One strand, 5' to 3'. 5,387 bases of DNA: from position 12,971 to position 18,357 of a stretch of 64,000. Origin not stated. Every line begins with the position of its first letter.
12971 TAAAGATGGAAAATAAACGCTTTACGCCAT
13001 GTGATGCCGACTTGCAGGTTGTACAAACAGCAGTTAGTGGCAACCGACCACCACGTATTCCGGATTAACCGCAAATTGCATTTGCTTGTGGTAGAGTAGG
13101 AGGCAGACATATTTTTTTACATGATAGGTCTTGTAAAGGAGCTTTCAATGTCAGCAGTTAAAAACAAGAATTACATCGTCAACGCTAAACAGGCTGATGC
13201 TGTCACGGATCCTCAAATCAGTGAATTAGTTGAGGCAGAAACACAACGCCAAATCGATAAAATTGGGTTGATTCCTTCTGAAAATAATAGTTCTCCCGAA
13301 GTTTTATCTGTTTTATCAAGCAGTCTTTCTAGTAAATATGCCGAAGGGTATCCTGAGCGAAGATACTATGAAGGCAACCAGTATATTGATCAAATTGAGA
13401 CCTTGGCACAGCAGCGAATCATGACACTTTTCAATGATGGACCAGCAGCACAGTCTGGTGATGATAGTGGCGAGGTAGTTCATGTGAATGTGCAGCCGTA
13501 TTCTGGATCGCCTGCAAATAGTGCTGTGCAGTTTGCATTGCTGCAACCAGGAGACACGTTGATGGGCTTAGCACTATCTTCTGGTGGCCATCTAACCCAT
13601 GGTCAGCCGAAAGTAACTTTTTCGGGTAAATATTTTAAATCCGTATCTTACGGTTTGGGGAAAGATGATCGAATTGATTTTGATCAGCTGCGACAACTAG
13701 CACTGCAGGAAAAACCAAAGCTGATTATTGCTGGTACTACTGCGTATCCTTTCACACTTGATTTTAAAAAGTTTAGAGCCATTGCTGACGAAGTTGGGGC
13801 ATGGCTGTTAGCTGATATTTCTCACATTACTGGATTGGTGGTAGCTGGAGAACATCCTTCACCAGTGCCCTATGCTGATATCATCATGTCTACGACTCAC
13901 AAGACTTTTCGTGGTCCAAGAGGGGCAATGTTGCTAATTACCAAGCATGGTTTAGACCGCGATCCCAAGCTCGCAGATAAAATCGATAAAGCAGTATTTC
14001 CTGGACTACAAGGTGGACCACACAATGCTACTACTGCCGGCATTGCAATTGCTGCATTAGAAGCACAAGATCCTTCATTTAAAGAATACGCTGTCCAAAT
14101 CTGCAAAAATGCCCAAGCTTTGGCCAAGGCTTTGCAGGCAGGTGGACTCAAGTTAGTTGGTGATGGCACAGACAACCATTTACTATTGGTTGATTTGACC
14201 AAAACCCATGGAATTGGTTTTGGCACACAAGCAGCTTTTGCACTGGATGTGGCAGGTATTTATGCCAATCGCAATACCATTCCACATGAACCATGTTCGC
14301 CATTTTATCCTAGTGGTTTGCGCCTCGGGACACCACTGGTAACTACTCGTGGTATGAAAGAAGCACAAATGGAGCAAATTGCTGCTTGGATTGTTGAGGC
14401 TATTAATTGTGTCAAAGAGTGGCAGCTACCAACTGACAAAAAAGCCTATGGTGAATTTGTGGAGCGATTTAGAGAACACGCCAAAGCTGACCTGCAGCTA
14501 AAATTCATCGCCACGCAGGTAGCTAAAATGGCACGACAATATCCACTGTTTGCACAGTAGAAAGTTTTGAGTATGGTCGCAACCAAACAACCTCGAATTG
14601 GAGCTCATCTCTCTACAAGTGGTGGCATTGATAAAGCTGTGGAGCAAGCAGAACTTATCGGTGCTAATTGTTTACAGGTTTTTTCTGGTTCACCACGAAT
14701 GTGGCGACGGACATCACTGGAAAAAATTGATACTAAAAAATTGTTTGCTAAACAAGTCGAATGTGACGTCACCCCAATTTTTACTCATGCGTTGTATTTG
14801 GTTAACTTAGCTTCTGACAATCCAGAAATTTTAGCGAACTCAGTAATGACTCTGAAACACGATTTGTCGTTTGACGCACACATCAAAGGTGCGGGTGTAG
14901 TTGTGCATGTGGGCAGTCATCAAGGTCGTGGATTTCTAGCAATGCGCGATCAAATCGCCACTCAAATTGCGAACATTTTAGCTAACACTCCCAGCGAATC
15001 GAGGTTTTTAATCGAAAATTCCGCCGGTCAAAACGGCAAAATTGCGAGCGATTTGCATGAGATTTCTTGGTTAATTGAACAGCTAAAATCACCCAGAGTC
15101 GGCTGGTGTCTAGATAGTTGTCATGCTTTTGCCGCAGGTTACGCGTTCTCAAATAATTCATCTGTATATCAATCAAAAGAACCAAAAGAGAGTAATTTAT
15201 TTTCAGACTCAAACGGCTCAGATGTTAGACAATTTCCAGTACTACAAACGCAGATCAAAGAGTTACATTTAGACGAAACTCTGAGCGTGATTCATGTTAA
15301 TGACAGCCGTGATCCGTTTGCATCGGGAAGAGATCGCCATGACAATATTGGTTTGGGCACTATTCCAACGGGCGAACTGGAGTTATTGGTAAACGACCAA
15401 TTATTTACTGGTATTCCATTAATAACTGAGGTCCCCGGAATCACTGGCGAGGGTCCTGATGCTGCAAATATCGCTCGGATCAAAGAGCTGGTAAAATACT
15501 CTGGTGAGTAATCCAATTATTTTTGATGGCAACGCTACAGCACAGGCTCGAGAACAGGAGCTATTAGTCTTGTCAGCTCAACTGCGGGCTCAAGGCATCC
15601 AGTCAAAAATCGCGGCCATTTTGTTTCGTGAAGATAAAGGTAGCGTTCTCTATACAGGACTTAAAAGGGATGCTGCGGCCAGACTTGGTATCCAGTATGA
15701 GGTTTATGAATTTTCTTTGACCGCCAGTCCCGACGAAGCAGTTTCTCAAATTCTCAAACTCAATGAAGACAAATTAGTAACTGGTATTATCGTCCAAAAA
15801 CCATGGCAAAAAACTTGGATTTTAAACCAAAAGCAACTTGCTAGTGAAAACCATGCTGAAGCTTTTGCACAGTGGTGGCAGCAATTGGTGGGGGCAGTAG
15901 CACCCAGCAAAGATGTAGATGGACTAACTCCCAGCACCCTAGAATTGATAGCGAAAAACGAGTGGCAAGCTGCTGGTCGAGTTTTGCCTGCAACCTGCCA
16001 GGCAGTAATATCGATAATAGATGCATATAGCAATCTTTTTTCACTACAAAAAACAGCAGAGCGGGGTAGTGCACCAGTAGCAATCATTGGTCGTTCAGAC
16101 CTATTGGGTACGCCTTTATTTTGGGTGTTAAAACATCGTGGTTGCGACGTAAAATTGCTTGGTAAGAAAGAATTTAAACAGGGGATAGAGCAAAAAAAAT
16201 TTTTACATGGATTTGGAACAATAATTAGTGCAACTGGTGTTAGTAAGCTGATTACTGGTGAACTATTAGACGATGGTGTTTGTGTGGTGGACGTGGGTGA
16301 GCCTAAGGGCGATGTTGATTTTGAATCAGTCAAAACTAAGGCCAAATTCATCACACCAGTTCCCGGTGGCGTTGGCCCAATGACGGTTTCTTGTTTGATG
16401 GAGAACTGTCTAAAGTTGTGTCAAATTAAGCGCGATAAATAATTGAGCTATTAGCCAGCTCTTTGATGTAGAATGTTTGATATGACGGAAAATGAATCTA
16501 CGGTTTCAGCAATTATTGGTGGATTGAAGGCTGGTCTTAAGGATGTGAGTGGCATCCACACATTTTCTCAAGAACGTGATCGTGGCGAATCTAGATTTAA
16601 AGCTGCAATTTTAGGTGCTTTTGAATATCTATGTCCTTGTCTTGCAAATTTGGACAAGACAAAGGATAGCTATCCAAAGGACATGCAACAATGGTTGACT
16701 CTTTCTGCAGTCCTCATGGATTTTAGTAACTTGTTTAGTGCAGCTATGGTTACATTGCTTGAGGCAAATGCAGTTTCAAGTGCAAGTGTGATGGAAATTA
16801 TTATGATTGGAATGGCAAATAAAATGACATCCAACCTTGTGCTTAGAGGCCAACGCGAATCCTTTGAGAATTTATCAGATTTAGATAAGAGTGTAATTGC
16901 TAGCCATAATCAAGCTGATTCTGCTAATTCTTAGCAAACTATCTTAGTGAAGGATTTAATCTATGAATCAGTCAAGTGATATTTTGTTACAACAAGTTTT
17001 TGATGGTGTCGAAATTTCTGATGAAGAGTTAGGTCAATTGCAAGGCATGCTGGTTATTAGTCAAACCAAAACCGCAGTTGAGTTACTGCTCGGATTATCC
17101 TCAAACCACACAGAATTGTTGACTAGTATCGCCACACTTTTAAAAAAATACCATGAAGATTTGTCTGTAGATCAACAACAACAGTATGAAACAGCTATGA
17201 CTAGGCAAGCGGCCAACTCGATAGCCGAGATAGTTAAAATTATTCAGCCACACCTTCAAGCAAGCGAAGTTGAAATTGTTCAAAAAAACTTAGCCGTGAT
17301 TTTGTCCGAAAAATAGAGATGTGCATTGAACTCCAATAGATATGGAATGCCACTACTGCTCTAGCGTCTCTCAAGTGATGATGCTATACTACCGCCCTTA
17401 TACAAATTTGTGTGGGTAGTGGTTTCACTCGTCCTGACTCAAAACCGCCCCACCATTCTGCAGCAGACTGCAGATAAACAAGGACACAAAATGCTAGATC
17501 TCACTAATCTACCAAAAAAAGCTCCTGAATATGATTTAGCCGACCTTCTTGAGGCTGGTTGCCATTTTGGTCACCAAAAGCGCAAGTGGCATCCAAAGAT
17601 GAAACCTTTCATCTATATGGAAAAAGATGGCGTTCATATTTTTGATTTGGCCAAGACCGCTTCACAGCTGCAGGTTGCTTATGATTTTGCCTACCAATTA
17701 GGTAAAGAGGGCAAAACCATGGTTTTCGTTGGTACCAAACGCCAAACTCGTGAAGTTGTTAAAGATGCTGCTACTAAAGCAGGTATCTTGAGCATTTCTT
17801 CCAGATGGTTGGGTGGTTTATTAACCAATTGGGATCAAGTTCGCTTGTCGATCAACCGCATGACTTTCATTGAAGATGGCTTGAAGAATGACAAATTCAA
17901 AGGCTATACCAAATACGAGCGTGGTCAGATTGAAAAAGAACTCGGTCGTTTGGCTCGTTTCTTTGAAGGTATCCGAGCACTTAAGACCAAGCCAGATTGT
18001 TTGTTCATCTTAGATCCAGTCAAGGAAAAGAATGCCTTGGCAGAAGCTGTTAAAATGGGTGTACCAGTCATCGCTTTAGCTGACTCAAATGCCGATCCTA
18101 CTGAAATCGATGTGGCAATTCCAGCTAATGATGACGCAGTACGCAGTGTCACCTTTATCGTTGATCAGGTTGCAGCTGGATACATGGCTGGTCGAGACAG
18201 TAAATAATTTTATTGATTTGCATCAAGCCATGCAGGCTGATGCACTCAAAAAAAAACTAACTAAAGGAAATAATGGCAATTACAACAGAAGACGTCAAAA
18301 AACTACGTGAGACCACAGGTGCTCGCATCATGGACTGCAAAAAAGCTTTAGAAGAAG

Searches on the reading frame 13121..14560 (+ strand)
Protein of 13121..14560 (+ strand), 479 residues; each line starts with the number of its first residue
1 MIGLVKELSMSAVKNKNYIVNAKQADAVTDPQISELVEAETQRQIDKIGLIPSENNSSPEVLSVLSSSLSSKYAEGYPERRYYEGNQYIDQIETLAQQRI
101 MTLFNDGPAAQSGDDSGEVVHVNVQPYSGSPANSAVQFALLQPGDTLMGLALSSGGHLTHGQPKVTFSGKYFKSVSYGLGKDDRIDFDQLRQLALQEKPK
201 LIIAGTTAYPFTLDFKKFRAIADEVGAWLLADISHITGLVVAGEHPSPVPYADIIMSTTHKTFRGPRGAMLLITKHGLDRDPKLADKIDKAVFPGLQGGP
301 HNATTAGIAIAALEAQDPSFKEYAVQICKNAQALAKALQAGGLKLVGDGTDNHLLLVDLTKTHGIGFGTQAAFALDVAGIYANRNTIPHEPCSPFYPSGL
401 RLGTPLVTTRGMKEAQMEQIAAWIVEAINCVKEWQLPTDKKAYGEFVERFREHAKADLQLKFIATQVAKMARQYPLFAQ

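Call 66: search_protein_families(library=pfam, proteins=[window:13121-14560:+], max_evalue=0.00001)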
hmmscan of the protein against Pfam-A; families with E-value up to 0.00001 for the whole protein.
window:13121-14560:+ (479 aa): 1 family
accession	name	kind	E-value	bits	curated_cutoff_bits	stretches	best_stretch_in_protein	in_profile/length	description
PF00464.25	SHMT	-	3.2e-141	471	27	1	29-424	4-399/399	Serine hydroxymethyltransferase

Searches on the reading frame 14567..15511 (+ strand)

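Call 66: search_protein_families(library=pfam, proteins=[window:14567-15511:+], max_evalue=0.00001)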
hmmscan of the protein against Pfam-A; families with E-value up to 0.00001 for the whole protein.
window:14567-15511:+ (314 aa): 1 family
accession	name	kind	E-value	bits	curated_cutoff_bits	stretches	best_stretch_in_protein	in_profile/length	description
PF01261.30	AP_endonuc_2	-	1.7e-29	103.7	31.1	1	26-297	2-234/249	Xylose isomerase-like TIM barrel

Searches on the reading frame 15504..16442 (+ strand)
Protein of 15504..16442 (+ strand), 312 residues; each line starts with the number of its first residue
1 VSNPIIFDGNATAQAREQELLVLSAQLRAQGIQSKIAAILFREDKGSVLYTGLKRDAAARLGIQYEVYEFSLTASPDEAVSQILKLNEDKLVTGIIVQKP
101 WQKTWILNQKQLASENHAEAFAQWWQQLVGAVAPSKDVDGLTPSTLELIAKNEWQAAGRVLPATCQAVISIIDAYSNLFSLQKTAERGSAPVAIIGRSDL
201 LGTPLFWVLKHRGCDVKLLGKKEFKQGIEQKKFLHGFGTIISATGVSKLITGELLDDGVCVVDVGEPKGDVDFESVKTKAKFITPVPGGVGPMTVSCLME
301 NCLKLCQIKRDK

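Call 66: search_protein_families(library=pfam, proteins=[window:15504-16442:+], max_evalue=0.00001)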
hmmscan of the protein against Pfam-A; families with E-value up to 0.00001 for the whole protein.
window:15504-16442:+ (312 aa): 2 families
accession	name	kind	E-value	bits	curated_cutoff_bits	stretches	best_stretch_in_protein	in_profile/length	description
PF02882.25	THF_DHG_CYH_C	-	3.6e-27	95.1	27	1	159-307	14-157/160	Tetrahydrofolate dehydrogenase/cyclohydrolase, NAD(P)-binding domain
PF00763.28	THF_DHG_CYH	-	2e-18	67.2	32.8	1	8-104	2-98/115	Tetrahydrofolate dehydrogenase/cyclohydrolase, catalytic domain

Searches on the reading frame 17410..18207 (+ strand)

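Call 66: search_protein_families(library=pfam, proteins=[window:17410-18207:+], max_evalue=0.00001)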
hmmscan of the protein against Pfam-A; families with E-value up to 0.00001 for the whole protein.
window:17410-18207:+ (265 aa): 1 family
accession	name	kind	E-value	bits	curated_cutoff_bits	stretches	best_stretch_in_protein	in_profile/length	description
PF00318.25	Ribosomal_S2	-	8.3e-76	254.4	26.1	1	46-257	1-212/216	Ribosomal protein S2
